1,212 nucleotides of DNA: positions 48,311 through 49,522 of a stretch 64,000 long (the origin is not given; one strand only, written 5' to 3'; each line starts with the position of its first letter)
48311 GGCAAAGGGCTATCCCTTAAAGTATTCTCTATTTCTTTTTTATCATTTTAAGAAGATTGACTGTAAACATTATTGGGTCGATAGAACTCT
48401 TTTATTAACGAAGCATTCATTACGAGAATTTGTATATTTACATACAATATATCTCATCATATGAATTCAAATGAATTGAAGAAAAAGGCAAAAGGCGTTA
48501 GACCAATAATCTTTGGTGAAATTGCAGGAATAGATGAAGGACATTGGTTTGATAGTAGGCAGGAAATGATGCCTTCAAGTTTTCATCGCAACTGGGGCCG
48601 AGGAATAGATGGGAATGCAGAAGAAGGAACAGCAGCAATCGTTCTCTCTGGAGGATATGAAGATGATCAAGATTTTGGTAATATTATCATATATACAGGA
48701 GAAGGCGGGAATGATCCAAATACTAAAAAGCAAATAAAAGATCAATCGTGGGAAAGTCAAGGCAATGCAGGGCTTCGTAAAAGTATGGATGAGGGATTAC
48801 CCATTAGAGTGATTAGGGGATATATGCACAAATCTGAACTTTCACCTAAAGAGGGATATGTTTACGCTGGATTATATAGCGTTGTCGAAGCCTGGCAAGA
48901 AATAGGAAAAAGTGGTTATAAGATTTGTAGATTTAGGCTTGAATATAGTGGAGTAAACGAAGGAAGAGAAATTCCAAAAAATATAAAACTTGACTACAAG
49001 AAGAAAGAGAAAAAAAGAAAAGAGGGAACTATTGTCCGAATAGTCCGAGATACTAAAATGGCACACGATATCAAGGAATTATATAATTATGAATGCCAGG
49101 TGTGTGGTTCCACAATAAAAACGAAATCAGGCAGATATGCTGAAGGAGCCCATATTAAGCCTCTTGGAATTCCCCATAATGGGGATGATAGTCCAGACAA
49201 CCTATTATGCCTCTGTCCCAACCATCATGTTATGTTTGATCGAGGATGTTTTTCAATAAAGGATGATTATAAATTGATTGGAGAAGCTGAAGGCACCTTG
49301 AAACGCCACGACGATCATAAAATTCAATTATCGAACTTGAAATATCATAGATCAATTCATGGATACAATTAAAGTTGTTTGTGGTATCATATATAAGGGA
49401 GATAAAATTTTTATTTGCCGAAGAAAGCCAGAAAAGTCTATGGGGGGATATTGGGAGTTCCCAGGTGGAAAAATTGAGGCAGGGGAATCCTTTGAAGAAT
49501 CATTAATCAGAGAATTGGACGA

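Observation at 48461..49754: Overlapping SRA(YDG)-HNH and Nudix genes: candidate two-component methylcytosine-directed restriction module with a nucleotide-pool sanitiser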

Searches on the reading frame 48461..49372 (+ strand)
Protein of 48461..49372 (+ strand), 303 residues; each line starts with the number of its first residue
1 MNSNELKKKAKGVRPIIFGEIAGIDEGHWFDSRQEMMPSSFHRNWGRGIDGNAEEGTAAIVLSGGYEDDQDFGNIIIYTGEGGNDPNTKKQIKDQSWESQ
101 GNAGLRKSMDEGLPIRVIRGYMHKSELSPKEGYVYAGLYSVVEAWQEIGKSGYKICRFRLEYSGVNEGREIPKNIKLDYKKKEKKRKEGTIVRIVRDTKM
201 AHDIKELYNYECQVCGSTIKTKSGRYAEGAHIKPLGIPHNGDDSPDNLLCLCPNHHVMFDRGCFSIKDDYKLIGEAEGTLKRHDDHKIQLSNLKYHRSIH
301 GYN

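Call 3: search_protein_families(library=pfam, proteins=[window:48461-49369:+], max_evalue=0.01)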
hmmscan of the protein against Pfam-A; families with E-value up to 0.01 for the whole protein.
window:48461-49369:+ (303 aa): 3 families
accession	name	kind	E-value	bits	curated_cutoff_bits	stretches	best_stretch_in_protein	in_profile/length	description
PF02182.23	SAD_SRA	-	2.6e-45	154.3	30.7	1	18-161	2-143/148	SAD/SRA domain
PF13391.12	HNH_2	-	9.1e-14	51.5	21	1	212-267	1-66/66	HNH endonuclease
PF01844.29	HNH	-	0.00019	22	21.4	1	212-256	1-41/47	HNH endonuclease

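Call 4: search_protein_families(library=ncbifam, proteins=[window:48461-49369:+], max_evalue=0.01)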
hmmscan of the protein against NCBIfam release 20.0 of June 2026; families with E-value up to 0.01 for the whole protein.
window:48461-49369:+ (303 aa): 1 family
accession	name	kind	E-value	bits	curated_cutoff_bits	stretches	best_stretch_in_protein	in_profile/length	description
NF045808.1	PT-DNA_restrict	exception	7.3e-14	51.6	180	1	181-273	156-237/284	phosphorothioated DNA-binding restriction endonuclease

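Call 5: search_protein_families(library=padloc, proteins=[window:48461-49369:+], max_evalue=0.01)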
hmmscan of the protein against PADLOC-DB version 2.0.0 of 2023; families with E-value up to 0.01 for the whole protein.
window:48461-49369:+ (303 aa): 3 families
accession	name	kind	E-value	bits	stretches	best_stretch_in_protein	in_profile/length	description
PDLC04132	HNH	-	9.2e-05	19.7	1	187-276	145-229/286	-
PDLC00642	ZorE2|ZorE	-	0.0038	14.7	1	199-257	203-256/283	HNH endonuclease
PDLC03546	HNH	-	0.0048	13.9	1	206-277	166-236/282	Type II restriction enzyme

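Call 11: find_homologous_proteins(query=window:48461-49369:+, max_evalue=1e-10)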
Query window:48461-49369:+ (303 aa): 3312 proteins with E <= 1e-10 among 3730 candidates; the best 120 are listed.
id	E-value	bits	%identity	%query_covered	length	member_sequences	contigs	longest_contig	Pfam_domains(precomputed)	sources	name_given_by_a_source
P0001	7.5e-206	701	99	100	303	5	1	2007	PF13391.13,PF02182.24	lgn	-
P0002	4.9e-149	514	75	96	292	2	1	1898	PF13391.13,PF02182.24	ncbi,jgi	jgi:putative restriction endonuclease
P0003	2.5e-148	512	74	96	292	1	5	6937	PF13391.13,PF02182.24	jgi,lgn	-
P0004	2.7e-148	512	74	96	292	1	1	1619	PF13391.13,PF02182.24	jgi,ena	-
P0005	3.3e-147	508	74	96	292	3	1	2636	PF13391.13,PF02182.24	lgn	-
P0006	4.6e-147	508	73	96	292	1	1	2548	PF13391.13,PF02182.24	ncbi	-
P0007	8.7e-147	507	73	96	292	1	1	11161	PF13391.13,PF02182.24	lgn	-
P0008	1.0e-146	507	73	96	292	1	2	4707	PF13391.13,PF02182.24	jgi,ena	jgi:putative restriction endonuclease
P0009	2.4e-146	505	73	96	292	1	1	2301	PF13391.13,PF02182.24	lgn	-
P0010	3.2e-146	505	71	96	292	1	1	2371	PF13391.13,PF02182.24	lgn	-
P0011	4.2e-146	505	73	96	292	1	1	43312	PF13391.13,PF02182.24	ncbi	-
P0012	4.9e-146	504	72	95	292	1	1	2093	PF13391.13,PF02182.24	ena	-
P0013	8.0e-146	504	73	96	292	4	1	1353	PF13391.13,PF02182.24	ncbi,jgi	jgi:putative restriction endonuclease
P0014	8.4e-146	504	72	96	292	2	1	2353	PF13391.13,PF02182.24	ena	-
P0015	2.6e-145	502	73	96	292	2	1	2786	PF13391.13,PF02182.24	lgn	-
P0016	5.1e-145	501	72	96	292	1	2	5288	PF13391.13,PF02182.24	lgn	-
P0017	1.2e-144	500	72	96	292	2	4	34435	PF13391.13,PF02182.24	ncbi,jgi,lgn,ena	jgi:putative restriction endonuclease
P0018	3.0e-144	499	72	96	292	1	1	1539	PF13391.13,PF02182.24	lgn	-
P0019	6.6e-144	497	73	96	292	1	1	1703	PF13391.13,PF02182.24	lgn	-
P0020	1.3e-143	496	70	96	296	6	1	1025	PF13391.13,PF02182.24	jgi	jgi:putative restriction endonuclease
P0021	3.7e-143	495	72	96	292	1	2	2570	PF13391.13,PF02182.24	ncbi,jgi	jgi:putative restriction endonuclease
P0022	1.2e-142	493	72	96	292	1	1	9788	PF13391.13,PF02182.24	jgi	-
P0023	1.3e-142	493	71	96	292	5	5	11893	PF13391.13,PF02182.24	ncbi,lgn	-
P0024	1.6e-142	493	70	96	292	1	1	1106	PF13391.13,PF02182.24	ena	-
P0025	1.9e-142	493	72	96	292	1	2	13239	PF13391.13,PF02182.24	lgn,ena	-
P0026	6.9e-142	491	71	96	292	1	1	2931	PF13391.13,PF02182.24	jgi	-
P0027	1.1e-141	490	70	96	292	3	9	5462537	PF13391.13,PF02182.24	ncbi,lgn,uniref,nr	ncbi:YDG/SRA domain-containing protein [Pontibacter korlensis]|uniref:YDG domain-containing protein 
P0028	2.3e-141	489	70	95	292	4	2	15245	PF13391.13,PF02182.24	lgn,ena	-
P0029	4.1e-141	488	71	96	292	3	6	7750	PF13391.13,PF02182.24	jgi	-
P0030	4.2e-141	488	70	96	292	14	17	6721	PF13391.13,PF02182.24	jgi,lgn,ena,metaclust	jgi:putative restriction endonuclease|metaclust:\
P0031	4.6e-141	488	70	96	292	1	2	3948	PF13391.13,PF02182.24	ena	-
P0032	5.6e-141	488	70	96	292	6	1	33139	PF13391.13,PF02182.24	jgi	jgi:putative restriction endonuclease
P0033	8.9e-141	487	71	96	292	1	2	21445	PF13391.13,PF02182.24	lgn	-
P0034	1.9e-140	486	71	95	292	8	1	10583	PF13391.13,PF02182.24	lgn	-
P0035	2.3e-140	486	70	96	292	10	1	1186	PF13391.13,PF02182.24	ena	-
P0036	2.7e-140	486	71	96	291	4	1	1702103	PF13391.13,PF02182.24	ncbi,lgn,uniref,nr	ncbi:putative restriction endonuclease [Chitinophaga sp. YR573]|uniref:YDG/SRA domain-containing pro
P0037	3.3e-140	485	70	96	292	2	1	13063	PF13391.13,PF02182.24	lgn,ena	-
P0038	3.6e-140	485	69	96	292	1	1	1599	PF13391.13,PF02182.24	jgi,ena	-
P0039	1.1e-139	484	72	95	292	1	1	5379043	PF13391.13,PF02182.24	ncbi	-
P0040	2.2e-139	483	69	96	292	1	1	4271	PF13391.13,PF02182.24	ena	-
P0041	2.5e-139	482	70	96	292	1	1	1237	PF13391.13,PF02182.24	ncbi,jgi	jgi:putative restriction endonuclease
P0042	2.8e-139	482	69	96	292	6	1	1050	PF13391.13,PF02182.24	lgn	-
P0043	2.9e-139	482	69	96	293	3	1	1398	PF13391.13,PF02182.24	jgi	jgi:putative restriction endonuclease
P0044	3.2e-139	482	70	96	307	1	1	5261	PF13391.13,PF02182.24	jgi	-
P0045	3.8e-139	482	69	96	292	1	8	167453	PF13391.13,PF02182.24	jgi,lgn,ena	-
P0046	4.6e-139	482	70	95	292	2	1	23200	PF13391.13,PF02182.24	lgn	-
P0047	6.8e-139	481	68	96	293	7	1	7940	PF13391.13,PF02182.24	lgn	-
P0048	8.6e-139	481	69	95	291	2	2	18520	PF13391.13,PF02182.24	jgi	jgi:putative restriction endonuclease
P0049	9.1e-139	481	69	96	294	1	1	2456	PF13391.13,PF02182.24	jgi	-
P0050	1.0e-138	480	70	96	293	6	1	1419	PF13391.13,PF02182.24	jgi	jgi:putative restriction endonuclease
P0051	2.1e-138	479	69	96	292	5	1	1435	PF13391.13,PF02182.24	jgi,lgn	-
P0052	2.4e-138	479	68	96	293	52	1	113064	PF13391.13,PF02182.24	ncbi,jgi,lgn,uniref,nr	ncbi:YDG/SRA domain-containing protein [Sphingobacterium multivorum]|uniref:YDG/SRA domain-containin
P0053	2.9e-138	479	68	96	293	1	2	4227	PF13391.13,PF02182.24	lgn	-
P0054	2.9e-138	479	68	96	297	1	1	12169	PF13391.13,PF02182.24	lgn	-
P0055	2.9e-138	479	71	93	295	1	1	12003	PF13391.13,PF02182.24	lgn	-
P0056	3.3e-138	479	68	96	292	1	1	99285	PF13391.13,PF02182.24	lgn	-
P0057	4.7e-138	478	70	96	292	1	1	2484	PF13391.13,PF02182.24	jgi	jgi:putative restriction endonuclease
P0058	6.2e-138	478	70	96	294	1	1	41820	PF13391.13,PF02182.24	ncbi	-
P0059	7.7e-138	478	69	96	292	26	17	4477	PF13391.13,PF02182.24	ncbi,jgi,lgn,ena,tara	tara:strand:+ start:142 stop:1020 length:879 start_codon:yes stop_codon:yes gene_type:complete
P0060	8.5e-138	477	69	96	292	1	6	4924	PF13391.13,PF02182.24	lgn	-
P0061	8.7e-138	477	67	96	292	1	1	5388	PF13391.13,PF02182.24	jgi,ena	jgi:putative restriction endonuclease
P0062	1.0e-137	477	71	96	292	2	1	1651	PF13391.13,PF02182.24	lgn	-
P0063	1.3e-137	477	70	95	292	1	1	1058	PF13391.13,PF02182.24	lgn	-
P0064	2.0e-137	476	70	96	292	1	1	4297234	PF13391.13,PF02182.24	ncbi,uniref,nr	ncbi:HNH endonuclease [Flavihumibacter rivuli]|uniref:YDG/SRA domain-containing protein n=1 Tax=Flav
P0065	2.3e-137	476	71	96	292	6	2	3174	PF13391.13,PF02182.24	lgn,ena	-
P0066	2.5e-137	476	70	96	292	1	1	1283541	PF13391.13,PF02182.24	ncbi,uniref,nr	ncbi:YDG/SRA domain-containing protein [Aquimarina algiphila]|uniref:YDG/SRA domain-containing prote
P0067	2.9e-137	476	69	96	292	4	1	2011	PF13391.13,PF02182.24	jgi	jgi:putative restriction endonuclease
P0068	3.2e-137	475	69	95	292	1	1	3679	PF13391.13,PF02182.24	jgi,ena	jgi:putative restriction endonuclease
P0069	4.0e-137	475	69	96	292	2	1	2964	PF13391.13,PF02182.24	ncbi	-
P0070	5.0e-137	475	68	95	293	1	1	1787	PF13391.13,PF02182.24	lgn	-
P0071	5.0e-137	475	69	96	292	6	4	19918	PF13391.13,PF02182.24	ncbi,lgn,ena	-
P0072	5.3e-137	475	68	96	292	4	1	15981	PF13391.13,PF02182.24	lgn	-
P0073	6.3e-137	475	68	95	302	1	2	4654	PF13391.13,PF02182.24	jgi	jgi:putative restriction endonuclease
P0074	6.3e-137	475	69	96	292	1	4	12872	PF13391.13,PF02182.24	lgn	-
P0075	6.8e-137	474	68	96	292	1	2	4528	PF13391.13,PF02182.24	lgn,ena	-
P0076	7.0e-137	474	68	96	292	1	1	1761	PF13391.13,PF02182.24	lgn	-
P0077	7.3e-137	474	70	96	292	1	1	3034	PF13391.13,PF02182.24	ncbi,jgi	jgi:putative restriction endonuclease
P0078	8.4e-137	474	69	96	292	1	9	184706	PF13391.13,PF02182.24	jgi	jgi:putative restriction endonuclease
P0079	8.5e-137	474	70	95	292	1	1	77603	PF13391.13,PF02182.24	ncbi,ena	-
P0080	9.1e-137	474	68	96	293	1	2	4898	PF13391.13,PF02182.24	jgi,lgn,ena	-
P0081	2.0e-136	473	68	96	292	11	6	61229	PF13391.13,PF02182.24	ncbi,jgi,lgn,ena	-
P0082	2.2e-136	473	68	96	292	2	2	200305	PF13391.13,PF02182.24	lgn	-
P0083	2.3e-136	473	70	96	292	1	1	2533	PF13391.13,PF02182.24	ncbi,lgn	ncbi:MAG: YDG/SRA domain-containing protein [Bacteroidota bacterium]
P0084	2.6e-136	472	68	96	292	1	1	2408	PF13391.13,PF02182.24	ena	-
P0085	2.6e-136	472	69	96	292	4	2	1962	PF13391.13,PF02182.24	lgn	-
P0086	2.8e-136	472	70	94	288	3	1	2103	PF13391.13,PF02182.24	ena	-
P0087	4.9e-136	472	69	96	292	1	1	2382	PF13391.13,PF02182.24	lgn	-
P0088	5.4e-136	471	67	96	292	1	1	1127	PF13391.13,PF02182.24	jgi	jgi:putative restriction endonuclease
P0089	5.6e-136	471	70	96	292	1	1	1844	PF13391.13,PF02182.24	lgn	-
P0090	5.7e-136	471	68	95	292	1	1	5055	PF13391.13,PF02182.24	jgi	jgi:putative restriction endonuclease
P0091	6.7e-136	471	68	96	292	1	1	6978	PF13391.13,PF02182.24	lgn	-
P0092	8.9e-136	471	69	96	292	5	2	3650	PF13391.13,PF02182.24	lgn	-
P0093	9.2e-136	471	69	96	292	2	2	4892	PF13391.13,PF02182.24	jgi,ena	-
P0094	9.9e-136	471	67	96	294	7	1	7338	PF13391.13,PF02182.24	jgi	jgi:putative restriction endonuclease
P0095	1.3e-135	470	66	98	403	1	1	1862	PF13391.13,PF02182.24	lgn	-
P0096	1.5e-135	470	70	95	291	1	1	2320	PF13391.13,PF02182.24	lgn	-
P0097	1.5e-135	470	68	96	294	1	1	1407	PF13391.13,PF02182.24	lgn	-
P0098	1.5e-135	470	68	96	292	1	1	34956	PF13391.13,PF02182.24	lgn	-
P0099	1.9e-135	470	67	96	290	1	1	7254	PF13391.13,PF02182.24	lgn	-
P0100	2.1e-135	470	67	95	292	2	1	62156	PF13391.13,PF02182.24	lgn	-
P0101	2.2e-135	469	69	96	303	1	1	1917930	PF13391.13,PF02182.24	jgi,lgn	jgi:putative restriction endonuclease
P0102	2.9e-135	469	67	96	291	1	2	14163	PF13391.13,PF02182.24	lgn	-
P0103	3.4e-135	469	70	94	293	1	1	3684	PF13391.13,PF02182.24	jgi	-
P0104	3.5e-135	469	68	96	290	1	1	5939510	PF13391.13,PF02182.24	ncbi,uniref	ncbi:YDG/SRA domain-containing protein [Aquimarina macrocephali]|uniref:YDG/SRA domain-containing pr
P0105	5.0e-135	468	69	95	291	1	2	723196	PF13391.13,PF02182.24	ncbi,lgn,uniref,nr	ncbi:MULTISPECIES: YDG/SRA domain-containing protein [unclassified Chryseobacterium]|uniref:YDG/SRA 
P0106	6.2e-135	468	66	96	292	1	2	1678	PF13391.13,PF02182.24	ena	-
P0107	7.5e-135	468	67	96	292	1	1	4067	PF13391.13,PF02182.24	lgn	-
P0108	9.2e-135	467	68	96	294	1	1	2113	PF13391.13,PF02182.24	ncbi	ncbi:MAG: YDG/SRA domain-containing protein [Bacteroidota bacterium]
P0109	9.8e-135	467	68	96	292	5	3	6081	PF13391.13,PF02182.24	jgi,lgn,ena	-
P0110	1.2e-134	467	69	95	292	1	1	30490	PF13391.13,PF02182.24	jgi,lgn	jgi:putative restriction endonuclease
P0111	1.2e-134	467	68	96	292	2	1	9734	PF13391.13,PF02182.24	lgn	-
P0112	1.2e-134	467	68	96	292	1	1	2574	PF13391.13,PF02182.24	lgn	-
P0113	1.2e-134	467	69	95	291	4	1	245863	PF13391.13,PF02182.24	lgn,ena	-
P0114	1.2e-134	467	68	95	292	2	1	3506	PF13391.13,PF02182.24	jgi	jgi:putative restriction endonuclease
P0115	1.3e-134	467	67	96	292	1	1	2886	PF13391.13,PF02182.24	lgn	-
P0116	1.4e-134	467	68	96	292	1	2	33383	PF13391.13,PF02182.24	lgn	-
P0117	1.8e-134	466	70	96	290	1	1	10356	PF13391.13,PF02182.24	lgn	-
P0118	1.9e-134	466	69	96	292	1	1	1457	PF13391.13,PF02182.24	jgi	jgi:putative restriction endonuclease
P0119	2.0e-134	466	67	96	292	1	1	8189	PF13391.13,PF02182.24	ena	-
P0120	2.5e-134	466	68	96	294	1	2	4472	PF13391.13,PF02182.24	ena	-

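Call 14: search_solved_structures(query=window:48461-49369:+, max_evalue=0.001, show_alignments=2)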
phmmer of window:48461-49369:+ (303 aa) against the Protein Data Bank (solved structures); distinct sequences matched with E-value up to 0.001: 16.
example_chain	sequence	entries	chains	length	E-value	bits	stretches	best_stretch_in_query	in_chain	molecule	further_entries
6ghs_A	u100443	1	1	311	7.3e-69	236.1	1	17-298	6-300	TagI restriction endonuclease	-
4qen_A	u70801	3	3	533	1.3e-25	94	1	14-161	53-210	Histone-lysine N-methyltransferase, H3 lysine-9 specific SUVH4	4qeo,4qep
4nj5_A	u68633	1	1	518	1.1e-24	90.9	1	17-162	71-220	Probable histone-lysine N-methyltransferase, H3 lysine-9 specific SUVH9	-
6vcs_A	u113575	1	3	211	3e-21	79.7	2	18-99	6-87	E3 ubiquitin-protein ligase UHRF1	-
3dwh_A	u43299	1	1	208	3e-21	79.6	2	18-99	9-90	E3 ubiquitin-protein ligase UHRF1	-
3bi7_A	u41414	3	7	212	3.1e-21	79.6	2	18-99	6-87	E3 ubiquitin-protein ligase UHRF1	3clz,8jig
2pb7_A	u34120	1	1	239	3.9e-21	79.3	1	17-162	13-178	E3 ubiquitin-protein ligase UHRF1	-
6a5k_A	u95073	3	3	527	4.4e-21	79.1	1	16-189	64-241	Histone-lysine N-methyltransferase, H3 lysine-9 specific SUVH6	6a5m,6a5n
3q0b_X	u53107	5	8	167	6.2e-21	78.6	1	17-161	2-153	Histone-lysine N-methyltransferase, H3 lysine-9 specific SUVH5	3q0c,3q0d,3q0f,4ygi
2zkd_A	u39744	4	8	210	3.3e-20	76.2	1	18-161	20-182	E3 ubiquitin-protein ligase UHRF1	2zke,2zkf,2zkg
2zo0_B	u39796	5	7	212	4.4e-20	75.8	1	18-161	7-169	E3 ubiquitin-protein ligase UHRF1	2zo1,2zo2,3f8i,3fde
3f8j_B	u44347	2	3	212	4.9e-20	75.7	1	18-161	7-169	E3 ubiquitin-protein ligase UHRF1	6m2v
9lpk_A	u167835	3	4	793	1.2e-19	74.3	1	17-162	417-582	E3 ubiquitin-protein ligase UHRF1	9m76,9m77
12dl_BA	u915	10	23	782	1e-18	71.4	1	18-161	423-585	E3 ubiquitin-protein ligase UHRF1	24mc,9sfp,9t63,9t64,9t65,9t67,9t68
4pw5_A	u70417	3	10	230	9.3e-14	55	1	18-165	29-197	E3 ubiquitin-protein ligase UHRF2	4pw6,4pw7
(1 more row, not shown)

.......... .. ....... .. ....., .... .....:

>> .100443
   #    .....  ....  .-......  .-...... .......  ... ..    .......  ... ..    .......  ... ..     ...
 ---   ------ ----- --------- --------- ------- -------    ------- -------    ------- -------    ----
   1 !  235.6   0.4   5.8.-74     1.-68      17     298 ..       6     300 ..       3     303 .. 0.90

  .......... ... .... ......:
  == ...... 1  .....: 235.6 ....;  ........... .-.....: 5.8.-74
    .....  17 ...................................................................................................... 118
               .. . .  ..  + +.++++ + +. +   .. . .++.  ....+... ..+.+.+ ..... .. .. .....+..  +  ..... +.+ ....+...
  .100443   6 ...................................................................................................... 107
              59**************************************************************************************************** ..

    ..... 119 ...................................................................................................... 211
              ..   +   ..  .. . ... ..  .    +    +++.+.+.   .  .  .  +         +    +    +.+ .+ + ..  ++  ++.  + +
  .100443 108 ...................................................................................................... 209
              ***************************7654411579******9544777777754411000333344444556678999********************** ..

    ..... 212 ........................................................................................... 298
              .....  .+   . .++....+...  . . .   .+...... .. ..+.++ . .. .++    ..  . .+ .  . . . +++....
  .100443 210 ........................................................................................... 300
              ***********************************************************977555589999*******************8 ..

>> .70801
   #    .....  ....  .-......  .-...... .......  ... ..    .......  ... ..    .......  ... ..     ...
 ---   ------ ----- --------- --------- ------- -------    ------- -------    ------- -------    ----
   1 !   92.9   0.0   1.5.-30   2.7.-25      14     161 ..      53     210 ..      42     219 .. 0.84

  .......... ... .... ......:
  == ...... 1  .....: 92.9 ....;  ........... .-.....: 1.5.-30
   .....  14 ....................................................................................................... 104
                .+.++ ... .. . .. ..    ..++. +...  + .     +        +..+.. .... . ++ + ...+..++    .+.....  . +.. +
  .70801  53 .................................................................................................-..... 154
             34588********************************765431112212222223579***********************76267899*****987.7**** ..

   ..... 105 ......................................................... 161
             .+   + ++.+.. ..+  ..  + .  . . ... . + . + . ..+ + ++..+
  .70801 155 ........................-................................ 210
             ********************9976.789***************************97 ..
